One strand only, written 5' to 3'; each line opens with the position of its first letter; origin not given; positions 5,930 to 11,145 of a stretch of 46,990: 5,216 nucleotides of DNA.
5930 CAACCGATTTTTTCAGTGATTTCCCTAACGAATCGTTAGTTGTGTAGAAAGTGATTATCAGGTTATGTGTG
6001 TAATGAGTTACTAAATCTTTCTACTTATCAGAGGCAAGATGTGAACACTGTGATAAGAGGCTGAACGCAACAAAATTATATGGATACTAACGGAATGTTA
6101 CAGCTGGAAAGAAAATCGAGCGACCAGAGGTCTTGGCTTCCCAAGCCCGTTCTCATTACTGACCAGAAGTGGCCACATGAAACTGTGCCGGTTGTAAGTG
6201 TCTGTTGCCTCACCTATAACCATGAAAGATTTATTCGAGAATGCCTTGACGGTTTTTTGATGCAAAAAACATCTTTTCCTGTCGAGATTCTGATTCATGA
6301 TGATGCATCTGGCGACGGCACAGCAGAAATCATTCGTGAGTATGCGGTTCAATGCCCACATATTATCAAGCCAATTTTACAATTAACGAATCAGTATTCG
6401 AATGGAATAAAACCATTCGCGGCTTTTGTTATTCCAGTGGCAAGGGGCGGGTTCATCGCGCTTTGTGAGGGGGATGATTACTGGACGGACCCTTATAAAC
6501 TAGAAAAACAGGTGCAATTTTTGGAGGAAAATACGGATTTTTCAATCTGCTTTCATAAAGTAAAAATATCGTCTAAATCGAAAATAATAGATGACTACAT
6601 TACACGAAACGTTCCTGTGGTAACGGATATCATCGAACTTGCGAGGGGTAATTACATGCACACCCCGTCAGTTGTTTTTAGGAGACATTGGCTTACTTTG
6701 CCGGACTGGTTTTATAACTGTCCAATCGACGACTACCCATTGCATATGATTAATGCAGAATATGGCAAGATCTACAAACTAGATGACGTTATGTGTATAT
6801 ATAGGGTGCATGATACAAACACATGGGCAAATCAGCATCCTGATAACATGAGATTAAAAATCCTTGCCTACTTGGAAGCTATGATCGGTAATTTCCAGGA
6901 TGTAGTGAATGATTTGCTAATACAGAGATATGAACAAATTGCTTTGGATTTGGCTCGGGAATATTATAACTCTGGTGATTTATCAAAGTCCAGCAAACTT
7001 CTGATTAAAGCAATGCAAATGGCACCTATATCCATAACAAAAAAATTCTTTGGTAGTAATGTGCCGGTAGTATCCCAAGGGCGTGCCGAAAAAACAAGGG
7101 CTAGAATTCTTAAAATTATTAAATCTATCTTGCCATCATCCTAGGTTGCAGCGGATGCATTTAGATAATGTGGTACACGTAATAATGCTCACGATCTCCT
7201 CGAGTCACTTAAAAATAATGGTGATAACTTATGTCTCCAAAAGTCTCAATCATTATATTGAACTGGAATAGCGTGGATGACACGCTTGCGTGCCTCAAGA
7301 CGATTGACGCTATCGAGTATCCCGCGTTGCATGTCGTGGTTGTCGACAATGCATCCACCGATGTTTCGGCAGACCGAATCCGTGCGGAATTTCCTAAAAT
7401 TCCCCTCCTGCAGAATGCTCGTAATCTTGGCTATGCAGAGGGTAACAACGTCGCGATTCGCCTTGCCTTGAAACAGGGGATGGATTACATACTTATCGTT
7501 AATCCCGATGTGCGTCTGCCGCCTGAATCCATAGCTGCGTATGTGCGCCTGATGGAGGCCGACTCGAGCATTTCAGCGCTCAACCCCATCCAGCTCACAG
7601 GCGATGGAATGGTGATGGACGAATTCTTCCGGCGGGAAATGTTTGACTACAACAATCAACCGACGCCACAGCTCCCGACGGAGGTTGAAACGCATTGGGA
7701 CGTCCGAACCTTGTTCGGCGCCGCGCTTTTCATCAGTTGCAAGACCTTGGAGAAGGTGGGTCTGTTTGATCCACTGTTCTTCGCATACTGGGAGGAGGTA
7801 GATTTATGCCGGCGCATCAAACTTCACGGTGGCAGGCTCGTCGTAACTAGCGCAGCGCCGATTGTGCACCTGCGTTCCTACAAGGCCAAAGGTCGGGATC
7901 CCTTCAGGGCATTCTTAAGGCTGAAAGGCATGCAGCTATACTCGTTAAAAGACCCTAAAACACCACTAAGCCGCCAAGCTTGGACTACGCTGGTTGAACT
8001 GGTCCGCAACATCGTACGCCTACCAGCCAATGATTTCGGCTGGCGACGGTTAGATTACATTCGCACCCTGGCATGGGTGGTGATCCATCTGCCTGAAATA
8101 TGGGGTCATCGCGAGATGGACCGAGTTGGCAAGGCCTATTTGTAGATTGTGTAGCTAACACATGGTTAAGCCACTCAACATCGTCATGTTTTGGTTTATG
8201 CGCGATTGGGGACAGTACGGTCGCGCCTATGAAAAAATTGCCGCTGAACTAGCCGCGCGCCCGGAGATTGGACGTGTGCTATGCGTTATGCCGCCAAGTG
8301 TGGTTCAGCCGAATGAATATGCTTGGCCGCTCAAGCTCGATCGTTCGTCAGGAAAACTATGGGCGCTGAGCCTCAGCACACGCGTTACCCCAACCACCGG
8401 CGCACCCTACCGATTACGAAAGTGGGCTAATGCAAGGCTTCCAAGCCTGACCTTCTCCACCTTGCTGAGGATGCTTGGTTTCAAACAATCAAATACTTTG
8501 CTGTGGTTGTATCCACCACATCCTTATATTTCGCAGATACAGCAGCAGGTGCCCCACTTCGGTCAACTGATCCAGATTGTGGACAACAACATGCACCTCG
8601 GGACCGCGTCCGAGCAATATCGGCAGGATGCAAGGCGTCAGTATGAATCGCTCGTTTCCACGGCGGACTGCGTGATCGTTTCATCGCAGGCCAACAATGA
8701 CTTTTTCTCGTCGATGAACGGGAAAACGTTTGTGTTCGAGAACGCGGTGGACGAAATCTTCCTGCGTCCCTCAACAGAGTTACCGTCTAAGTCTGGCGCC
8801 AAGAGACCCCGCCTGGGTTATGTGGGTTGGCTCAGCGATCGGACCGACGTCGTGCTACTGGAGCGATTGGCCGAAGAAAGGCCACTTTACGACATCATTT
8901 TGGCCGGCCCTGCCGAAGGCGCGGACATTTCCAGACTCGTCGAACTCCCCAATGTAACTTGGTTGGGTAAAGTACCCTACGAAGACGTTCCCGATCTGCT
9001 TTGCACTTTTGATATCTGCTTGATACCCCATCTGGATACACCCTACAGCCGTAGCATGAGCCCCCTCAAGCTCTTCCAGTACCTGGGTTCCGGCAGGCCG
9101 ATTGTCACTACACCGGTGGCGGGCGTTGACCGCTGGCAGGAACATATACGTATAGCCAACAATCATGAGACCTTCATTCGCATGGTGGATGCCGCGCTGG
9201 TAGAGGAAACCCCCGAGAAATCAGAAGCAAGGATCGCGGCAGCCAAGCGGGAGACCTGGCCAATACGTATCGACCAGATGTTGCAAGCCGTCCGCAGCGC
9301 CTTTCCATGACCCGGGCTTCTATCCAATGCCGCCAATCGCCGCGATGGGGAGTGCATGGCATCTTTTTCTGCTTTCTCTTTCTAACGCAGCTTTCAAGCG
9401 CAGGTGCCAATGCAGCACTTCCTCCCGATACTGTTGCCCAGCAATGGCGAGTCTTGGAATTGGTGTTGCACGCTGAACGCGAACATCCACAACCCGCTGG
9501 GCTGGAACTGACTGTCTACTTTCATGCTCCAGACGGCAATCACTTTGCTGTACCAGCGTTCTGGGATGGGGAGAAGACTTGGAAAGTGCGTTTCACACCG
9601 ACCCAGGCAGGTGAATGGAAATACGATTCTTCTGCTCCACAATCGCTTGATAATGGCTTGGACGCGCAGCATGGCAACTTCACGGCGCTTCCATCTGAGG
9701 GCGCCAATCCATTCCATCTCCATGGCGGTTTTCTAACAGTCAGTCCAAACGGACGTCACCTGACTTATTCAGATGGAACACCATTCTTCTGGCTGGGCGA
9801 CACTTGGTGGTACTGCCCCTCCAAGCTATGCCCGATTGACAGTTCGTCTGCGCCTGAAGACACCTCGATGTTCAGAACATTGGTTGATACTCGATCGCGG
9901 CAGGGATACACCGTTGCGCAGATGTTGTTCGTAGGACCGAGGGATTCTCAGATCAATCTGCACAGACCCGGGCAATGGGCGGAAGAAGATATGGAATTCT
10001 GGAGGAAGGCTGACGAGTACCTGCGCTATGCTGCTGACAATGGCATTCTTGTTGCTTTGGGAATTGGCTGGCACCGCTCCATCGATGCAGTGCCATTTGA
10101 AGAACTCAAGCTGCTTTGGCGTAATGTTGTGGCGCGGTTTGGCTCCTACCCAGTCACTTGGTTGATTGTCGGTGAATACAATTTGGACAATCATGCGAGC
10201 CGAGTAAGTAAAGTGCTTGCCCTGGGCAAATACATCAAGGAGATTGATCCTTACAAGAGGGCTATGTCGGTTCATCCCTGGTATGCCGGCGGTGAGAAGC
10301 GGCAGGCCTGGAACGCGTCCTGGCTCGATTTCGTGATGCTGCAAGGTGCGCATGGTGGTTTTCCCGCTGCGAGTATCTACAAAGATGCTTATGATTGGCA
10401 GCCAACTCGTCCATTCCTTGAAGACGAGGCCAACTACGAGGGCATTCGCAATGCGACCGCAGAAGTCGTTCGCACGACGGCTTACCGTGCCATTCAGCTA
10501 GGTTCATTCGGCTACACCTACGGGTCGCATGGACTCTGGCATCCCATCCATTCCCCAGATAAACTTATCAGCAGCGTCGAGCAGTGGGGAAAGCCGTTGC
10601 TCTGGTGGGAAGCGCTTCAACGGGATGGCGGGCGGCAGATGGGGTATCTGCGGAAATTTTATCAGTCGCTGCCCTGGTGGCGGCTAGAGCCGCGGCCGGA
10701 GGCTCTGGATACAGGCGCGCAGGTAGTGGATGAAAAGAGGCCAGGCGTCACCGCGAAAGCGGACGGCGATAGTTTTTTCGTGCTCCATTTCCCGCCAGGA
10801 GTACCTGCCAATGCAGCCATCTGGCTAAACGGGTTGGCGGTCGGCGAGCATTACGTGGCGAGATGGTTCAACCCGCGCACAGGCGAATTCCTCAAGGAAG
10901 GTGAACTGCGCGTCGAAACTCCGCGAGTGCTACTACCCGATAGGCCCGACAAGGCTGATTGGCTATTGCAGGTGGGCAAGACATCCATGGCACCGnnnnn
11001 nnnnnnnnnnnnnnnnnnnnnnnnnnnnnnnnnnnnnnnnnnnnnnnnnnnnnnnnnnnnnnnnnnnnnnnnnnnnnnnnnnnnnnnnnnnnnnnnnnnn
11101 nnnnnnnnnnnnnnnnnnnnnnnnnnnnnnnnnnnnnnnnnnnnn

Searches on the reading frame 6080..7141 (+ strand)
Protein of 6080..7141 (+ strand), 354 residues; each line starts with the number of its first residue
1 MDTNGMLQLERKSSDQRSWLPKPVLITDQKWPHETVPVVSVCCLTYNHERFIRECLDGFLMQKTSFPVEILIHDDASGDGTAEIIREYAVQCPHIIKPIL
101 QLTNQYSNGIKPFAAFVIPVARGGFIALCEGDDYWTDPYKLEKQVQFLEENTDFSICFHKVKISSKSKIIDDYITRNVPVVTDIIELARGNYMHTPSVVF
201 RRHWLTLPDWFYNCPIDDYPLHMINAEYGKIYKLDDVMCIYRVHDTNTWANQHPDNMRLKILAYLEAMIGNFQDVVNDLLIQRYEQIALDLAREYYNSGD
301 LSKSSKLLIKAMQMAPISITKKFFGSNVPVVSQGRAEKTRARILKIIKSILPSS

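Call 16: search_protein_families(library=pfam, proteins=[window:6080-7141:+], max_evalue=0.001)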
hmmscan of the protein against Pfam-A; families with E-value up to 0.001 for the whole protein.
window:6080-7141:+ (354 aa): 2 families
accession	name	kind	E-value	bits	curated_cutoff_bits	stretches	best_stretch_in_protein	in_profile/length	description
PF00535.33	Glycos_transf_2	-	8.3e-15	55.6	23.3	1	40-163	1-119/168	Glycosyl transferase family 2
PF13641.12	Glyco_tranf_2_3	-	0.00017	22.1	27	1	39-150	3-112/230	Glycosyltransferase like family 2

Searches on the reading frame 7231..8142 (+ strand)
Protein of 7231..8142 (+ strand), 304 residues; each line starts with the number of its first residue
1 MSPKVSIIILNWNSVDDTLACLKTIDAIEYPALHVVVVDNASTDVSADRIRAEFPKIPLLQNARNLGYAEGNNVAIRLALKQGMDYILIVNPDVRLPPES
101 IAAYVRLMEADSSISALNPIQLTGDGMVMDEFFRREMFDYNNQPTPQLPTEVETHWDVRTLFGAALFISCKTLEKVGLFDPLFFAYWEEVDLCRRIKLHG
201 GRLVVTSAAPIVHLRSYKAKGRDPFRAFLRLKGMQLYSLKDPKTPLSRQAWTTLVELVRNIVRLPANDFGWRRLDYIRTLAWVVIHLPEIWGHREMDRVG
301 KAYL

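Call 16: search_protein_families(library=pfam, proteins=[window:7231-8142:+], max_evalue=0.001)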
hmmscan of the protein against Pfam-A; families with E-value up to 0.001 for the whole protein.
window:7231-8142:+ (304 aa): 3 families
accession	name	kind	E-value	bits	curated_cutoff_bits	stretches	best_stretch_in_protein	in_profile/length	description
PF00535.33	Glycos_transf_2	-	3.7e-12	46.9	23.3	1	6-116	1-112/168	Glycosyl transferase family 2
PF13641.12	Glyco_tranf_2_3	-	4.7e-11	43.6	27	1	3-214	1-212/230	Glycosyltransferase like family 2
PF13632.12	Glyco_trans_2_3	-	1.6e-06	28.5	27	1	86-238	1-142/198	Glycosyl transferase family group 2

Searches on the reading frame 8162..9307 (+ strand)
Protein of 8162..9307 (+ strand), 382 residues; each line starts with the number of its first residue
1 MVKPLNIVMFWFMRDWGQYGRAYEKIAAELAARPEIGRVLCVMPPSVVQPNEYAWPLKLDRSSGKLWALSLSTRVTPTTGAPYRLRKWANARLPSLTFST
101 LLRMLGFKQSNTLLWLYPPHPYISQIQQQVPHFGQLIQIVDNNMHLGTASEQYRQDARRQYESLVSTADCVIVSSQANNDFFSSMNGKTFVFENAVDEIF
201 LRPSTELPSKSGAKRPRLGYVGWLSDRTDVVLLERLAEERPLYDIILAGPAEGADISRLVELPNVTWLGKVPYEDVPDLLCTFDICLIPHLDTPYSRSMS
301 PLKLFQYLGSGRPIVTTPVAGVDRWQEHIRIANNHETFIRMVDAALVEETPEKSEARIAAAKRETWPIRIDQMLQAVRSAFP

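Call 16: search_protein_families(library=pfam, proteins=[window:8162-9307:+], max_evalue=0.001)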
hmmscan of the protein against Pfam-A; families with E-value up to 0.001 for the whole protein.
window:8162-9307:+ (382 aa): 2 families
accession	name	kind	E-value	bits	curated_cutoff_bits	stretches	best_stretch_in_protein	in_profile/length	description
PF13692.12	Glyco_trans_1_4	-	1.9e-09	38.4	27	1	216-324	2-113/142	Glycosyl transferases group 1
PF13524.12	Glyco_trans_1_2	-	5.4e-09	36.6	25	1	232-364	5-127/144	Glycosyl transferase-like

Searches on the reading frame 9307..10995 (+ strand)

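Call 16: search_protein_families(library=pfam, proteins=[window:9307-10995:+], max_evalue=0.001)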
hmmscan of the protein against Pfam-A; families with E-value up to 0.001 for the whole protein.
window:9307-10995:+ (563 aa): 2 families
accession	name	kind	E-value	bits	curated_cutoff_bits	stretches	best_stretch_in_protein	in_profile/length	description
PF13204.13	Apiosidase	-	1.9e-58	199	26.5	1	146-458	1-319/320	Apiosidase-like, catalytic domain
PF16586.11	DUF5060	-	6.2e-18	65.3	27.2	1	45-109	3-68/70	Domain of unknown function (DUF5060)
